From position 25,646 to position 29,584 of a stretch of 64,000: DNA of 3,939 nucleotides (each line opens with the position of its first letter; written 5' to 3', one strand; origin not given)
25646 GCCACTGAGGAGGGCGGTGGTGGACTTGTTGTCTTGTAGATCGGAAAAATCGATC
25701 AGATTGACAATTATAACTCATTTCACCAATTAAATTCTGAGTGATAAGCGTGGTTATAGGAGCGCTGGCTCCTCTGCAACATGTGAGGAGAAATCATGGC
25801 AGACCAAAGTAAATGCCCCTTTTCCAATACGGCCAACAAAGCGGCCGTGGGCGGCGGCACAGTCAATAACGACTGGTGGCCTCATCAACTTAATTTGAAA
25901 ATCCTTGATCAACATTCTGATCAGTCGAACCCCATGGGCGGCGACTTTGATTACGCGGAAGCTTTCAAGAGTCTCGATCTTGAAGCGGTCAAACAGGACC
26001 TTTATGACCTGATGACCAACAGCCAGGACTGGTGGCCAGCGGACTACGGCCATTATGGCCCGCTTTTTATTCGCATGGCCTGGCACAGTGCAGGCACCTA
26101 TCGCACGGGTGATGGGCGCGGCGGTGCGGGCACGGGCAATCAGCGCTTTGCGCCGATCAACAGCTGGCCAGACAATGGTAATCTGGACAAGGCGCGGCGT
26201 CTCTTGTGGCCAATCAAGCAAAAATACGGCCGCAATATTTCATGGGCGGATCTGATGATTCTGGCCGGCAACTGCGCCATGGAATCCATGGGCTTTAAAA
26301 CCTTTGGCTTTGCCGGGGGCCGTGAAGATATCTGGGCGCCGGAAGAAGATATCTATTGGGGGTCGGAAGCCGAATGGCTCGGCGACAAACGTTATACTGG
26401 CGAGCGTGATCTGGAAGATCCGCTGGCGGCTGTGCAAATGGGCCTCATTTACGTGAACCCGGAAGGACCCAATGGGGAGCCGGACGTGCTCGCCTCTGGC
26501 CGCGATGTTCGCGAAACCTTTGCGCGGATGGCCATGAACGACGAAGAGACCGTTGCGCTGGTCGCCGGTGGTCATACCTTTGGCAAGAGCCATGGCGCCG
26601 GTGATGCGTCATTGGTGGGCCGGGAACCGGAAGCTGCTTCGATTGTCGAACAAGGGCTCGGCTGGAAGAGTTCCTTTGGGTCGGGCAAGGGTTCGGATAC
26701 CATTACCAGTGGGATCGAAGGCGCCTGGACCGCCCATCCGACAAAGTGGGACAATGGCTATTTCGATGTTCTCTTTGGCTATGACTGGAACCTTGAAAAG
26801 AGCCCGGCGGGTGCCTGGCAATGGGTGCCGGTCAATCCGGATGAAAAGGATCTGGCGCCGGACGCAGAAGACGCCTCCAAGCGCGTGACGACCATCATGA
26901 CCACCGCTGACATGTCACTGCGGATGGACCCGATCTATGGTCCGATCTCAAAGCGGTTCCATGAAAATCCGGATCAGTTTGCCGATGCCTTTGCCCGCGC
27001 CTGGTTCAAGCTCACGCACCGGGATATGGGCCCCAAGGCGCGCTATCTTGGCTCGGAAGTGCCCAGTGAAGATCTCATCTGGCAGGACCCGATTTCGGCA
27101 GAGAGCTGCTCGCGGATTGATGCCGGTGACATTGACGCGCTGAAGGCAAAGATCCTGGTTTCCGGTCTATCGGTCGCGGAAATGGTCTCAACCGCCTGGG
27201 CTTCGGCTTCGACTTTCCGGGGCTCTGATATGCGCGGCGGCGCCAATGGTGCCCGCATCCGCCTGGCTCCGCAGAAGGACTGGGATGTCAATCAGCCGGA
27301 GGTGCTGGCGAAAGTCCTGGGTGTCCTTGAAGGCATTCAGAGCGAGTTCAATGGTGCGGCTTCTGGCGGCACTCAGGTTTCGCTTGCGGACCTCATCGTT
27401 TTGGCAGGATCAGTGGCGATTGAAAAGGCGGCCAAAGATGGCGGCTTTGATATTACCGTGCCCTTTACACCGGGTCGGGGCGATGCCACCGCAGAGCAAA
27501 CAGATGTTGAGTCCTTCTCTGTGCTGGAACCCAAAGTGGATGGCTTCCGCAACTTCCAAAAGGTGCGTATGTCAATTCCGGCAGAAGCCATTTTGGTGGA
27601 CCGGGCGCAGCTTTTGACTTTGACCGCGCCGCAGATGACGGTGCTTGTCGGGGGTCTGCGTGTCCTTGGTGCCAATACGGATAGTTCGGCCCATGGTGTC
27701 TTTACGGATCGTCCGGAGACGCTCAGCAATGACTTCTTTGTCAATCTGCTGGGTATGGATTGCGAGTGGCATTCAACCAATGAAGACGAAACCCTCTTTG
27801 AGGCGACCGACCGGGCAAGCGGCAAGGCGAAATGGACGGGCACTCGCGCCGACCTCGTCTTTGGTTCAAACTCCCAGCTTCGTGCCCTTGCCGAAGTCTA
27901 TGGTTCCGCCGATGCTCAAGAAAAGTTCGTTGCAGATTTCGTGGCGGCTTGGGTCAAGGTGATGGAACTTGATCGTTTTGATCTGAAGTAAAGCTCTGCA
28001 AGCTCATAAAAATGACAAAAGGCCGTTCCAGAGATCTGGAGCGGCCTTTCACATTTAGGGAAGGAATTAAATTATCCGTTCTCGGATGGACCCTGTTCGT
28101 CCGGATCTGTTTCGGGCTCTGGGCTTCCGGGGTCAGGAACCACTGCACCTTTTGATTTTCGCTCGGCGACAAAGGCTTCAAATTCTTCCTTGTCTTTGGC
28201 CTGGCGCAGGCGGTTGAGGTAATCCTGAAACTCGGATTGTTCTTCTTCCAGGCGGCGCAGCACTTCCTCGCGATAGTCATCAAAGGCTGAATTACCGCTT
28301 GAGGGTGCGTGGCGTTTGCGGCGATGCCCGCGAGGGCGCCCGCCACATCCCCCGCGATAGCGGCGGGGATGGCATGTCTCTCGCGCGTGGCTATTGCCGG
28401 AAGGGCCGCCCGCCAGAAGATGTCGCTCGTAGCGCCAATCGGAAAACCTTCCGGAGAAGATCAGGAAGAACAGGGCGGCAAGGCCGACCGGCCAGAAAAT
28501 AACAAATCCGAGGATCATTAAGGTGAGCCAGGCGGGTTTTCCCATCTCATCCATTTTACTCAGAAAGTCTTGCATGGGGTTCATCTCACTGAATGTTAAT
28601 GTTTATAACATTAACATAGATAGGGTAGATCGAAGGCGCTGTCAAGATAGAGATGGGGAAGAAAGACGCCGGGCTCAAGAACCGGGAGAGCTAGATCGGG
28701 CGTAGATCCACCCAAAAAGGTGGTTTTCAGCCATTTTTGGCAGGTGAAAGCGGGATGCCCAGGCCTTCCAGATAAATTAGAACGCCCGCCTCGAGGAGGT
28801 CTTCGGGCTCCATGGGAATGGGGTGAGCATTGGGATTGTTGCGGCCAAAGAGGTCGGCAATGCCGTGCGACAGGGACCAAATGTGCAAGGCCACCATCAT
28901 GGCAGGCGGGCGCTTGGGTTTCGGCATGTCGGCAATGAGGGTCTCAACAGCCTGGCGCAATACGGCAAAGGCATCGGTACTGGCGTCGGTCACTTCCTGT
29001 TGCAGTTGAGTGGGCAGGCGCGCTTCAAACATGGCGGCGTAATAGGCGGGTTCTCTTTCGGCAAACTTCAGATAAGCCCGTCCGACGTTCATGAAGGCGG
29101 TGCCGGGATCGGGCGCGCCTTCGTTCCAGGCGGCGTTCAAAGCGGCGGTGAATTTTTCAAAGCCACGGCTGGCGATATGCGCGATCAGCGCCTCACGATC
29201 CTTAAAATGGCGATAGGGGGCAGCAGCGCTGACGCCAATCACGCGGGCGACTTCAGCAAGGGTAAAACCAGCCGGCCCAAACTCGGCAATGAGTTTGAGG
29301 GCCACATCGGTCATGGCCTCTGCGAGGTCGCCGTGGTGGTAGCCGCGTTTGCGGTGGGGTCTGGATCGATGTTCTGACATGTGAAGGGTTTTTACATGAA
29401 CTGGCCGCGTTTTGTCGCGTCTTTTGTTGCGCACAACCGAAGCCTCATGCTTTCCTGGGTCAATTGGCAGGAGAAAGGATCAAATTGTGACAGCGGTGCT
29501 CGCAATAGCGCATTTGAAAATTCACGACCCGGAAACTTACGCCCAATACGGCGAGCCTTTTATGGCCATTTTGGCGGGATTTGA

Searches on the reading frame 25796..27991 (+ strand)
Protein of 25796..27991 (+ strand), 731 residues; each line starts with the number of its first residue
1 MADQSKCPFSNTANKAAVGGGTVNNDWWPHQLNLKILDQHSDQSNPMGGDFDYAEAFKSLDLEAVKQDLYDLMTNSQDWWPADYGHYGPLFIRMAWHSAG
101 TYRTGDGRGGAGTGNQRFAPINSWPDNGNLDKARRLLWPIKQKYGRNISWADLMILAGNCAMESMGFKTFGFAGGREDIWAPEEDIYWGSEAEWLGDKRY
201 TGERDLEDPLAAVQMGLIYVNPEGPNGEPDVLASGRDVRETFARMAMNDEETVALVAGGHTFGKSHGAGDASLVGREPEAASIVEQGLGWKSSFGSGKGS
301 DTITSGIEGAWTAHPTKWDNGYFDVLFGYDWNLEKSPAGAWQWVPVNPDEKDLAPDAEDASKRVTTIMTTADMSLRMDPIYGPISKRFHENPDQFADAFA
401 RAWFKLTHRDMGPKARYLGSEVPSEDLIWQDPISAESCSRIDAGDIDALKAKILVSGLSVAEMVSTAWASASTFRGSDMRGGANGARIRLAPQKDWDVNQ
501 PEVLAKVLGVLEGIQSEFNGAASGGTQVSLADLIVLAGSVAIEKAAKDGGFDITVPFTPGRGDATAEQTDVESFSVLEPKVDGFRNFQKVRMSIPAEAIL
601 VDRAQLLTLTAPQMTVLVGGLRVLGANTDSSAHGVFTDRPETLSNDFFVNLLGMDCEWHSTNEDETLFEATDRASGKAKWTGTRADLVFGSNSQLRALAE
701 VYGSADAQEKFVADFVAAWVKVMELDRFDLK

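Call 40: search_protein_families(library=pfam, proteins=[window:25796-27991:+], max_evalue=0.001)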
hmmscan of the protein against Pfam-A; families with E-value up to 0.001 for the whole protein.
window:25796-27991:+ (731 aa): 1 family
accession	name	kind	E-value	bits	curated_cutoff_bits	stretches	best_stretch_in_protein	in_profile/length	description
PF00141.28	peroxidase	-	1.9e-70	237.8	27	2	82-391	10-237/237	Peroxidase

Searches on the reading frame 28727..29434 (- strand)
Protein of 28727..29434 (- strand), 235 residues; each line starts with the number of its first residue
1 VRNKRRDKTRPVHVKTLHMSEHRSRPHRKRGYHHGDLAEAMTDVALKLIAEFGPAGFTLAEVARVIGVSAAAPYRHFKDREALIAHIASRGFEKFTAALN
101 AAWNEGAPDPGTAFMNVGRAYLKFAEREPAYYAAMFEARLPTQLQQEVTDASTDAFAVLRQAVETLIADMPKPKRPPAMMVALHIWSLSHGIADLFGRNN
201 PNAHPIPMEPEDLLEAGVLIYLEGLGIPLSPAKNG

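Call 40: search_protein_families(library=pfam, proteins=[window:28727-29434:-], max_evalue=0.001)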
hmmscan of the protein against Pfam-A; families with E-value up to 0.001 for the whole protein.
window:28727-29434:- (235 aa): 2 families
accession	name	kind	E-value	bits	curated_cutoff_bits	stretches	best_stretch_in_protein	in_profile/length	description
PF13305.11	TetR_C_33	-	8.2e-15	55.7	26.8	1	115-201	2-86/103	Tetracyclin repressor-like, C-terminal domain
PF00440.29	TetR_N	-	5.6e-10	39.3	24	1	43-86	3-46/47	Bacterial regulatory proteins, tetR family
